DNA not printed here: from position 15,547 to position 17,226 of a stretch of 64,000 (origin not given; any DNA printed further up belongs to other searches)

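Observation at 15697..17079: Degenerate NtrC paralog with no GAFTGA loop and no arginine fingers but a near-identical receiver and DNA-binding helix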

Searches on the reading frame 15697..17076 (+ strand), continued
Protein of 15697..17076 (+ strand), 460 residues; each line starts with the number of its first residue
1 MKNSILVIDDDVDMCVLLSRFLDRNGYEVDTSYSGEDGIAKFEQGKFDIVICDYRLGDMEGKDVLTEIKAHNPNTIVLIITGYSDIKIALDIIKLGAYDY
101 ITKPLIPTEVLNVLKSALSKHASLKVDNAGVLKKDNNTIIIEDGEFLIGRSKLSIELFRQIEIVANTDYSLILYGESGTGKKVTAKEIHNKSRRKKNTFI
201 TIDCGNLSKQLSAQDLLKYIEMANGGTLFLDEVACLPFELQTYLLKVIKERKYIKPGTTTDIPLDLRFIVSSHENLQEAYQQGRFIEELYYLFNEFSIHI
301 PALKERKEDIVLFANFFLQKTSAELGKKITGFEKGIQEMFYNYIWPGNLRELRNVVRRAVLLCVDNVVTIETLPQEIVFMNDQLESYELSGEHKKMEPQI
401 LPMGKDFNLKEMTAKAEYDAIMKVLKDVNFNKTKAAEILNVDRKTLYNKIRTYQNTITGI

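Call 34: search_solved_structures(query=window:15697-17076:+, max_evalue=1e-10, show_alignments=1)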
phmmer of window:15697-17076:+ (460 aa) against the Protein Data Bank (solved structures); distinct sequences matched with E-value up to 1e-10: 93 (the best 60 are shown).
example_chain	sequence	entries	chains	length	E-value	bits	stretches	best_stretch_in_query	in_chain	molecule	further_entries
4l4u_A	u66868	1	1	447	1.5e-72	248.2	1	4-363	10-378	Transcriptional regulator (NtrC family)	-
1ny5_A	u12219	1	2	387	1.8e-66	228.1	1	4-363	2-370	transcriptional regulator (NtrC family)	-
5ep0_A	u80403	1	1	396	4.9e-57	197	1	3-378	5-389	Putative repressor protein luxO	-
3dzd_A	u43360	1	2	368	1.1e-54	189.3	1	5-368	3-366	Transcriptional regulator (NtrC family)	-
5m7n_A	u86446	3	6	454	2.2e-51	178.4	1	4-451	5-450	Nitrogen assimilation regulatory protein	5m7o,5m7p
8p53_C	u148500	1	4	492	1.4e-45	159.3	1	147-453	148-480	Transcriptional regulator FleQ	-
5exx_A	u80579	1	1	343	2.6e-45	158.4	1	147-451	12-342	Transcriptional regulator FleQ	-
1ojl_A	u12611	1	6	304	1.3e-44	156.1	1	144-449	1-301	TRANSCRIPTIONAL REGULATORY PROTEIN ZRAR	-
1ny6_A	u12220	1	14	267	7.3e-44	153.6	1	143-363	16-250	transcriptional regulator (NtrC family)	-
4ly6_A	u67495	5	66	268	7.4e-44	153.6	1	142-363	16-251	Transcriptional regulator (NtrC family)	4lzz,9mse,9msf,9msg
3m0e_A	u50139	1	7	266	4.7e-43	151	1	144-363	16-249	Transcriptional regulator (NtrC family)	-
6j7e_A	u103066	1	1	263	1.6e-42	149.2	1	147-383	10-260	Nitrogen assimilation regulatory protein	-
7ejw_C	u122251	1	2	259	5.4e-42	147.5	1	147-379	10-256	Transcriptional regulator FleQ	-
26jl_A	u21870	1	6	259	7.4e-42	147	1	141-376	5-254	Flagellar regulatory protein A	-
5exp_A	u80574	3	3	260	8.4e-42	146.8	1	147-376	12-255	Transcriptional regulator FleQ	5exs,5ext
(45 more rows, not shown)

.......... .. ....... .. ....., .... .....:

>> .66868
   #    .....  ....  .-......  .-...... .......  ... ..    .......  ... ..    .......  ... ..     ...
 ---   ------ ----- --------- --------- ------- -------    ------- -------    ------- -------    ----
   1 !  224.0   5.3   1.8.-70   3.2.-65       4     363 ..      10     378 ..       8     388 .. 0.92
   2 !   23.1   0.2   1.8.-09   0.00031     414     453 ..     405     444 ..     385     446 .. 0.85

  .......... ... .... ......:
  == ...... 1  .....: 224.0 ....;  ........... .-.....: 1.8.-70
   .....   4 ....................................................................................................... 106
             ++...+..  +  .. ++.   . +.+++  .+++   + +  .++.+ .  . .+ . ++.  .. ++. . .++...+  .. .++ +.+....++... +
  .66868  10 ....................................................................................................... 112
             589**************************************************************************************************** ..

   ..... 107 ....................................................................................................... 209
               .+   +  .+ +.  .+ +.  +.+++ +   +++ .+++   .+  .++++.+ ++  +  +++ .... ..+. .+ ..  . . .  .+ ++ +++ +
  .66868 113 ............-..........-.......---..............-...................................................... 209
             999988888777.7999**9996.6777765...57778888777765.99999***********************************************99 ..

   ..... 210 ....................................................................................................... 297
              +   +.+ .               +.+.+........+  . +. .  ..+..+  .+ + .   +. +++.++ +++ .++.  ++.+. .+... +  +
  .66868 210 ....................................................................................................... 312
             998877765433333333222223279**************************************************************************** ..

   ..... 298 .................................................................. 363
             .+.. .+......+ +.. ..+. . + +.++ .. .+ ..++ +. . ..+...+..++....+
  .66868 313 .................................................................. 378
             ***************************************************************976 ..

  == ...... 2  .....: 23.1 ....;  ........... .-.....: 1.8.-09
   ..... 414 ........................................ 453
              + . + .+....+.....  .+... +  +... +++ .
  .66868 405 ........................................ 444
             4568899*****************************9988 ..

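Call 42: find_encoding_contigs(protein=P0025, flank=10000, max_places=2)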
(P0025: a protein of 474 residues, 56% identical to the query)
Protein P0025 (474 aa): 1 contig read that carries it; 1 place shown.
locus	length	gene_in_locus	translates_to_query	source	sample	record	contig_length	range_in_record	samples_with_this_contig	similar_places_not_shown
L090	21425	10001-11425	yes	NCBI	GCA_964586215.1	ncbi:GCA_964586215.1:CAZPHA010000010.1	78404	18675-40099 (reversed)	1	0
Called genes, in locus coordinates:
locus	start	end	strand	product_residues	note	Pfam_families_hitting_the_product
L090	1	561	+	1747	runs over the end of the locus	PF04357:TamB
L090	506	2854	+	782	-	PF07244:POTRA (faint), PF01103:Omp85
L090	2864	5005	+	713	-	-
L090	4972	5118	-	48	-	-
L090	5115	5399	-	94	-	-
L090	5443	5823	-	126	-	-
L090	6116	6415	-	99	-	-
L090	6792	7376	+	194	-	PF13628:DUF4142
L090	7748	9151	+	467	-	PF05227:CHASE3, PF00512:HisKA, PF02518:HATPase_c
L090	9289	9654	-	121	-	PF00072:Response_reg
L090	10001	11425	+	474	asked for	PF00072:Response_reg, PF00158:Sigma54_activat, PF01078:Mg_chelatase (faint), PF14532:Sigma54_activ_2, PF07724:AAA_2 (weak), PF07728:AAA_5, PF25601:AAA_lid_14, PF02954:HTH_8, +1 more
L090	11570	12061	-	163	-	-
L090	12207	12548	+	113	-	-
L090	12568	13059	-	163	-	PF16242:Pyrid_ox_like, PF01243:PNPOx_N (weak)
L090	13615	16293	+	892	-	PF08448:PAS_4, PF08447:PAS_3, PF00989:PAS (weak), PF08447:PAS_3, PF08448:PAS_4, PF08447:PAS_3, PF00512:HisKA, PF02518:HATPase_c, +3 more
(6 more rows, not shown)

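Call 54: predict_structure(alignment_id=A6)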
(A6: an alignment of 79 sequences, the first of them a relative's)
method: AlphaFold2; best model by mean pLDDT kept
length: 460 residues; sequences in the alignment: 79
mean_pLDDT: 84.6   pTM: 0.55
mean pLDDT of the five models: 84.6, 83.0, 80.2, 80.2, 78.9
residues with pLDDT >= 90: 284; 70-90: 119; 50-70: 13; < 50: 44
segments of 3 or more residues with pLDDT < 50: 123-144, 387-407
pLDDT, mean of each block of 10 residues (from residue 1): 91 93 95 97 95 94 96 95 77 89 84 86 35 26 62 92 92 89 94 94 87 91 95 94 94 87 94 85 93 92 90 93 91 92 85 92 91 86 54 31 46 89 95 94 94 79
secondary structure, 60 per line:
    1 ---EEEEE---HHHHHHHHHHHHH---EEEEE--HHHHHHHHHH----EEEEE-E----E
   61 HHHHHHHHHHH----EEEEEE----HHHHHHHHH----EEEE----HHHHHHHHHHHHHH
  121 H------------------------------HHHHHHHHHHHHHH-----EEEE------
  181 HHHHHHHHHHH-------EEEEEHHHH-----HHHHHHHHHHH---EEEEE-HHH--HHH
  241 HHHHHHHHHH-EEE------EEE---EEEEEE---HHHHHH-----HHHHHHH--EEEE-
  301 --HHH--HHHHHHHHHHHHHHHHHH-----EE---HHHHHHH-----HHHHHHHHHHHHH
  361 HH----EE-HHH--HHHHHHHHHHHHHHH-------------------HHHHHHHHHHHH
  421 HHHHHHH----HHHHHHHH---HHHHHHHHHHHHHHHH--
elements in order: E4-8 H12-24 E28-32 H35-44 E49-53 H61-71 E76-81 H86-94 E99-102 H107-121 H152-165 E171-174 H181-191 E199-203 H204-207 H213-223 E227-231 H238-250 E252-254 E261-263 E267-272 H276-281 H287-293 E296-299 H308-325 H336-342 H348-362 H375-389 H409-427 H432-439 H443-458
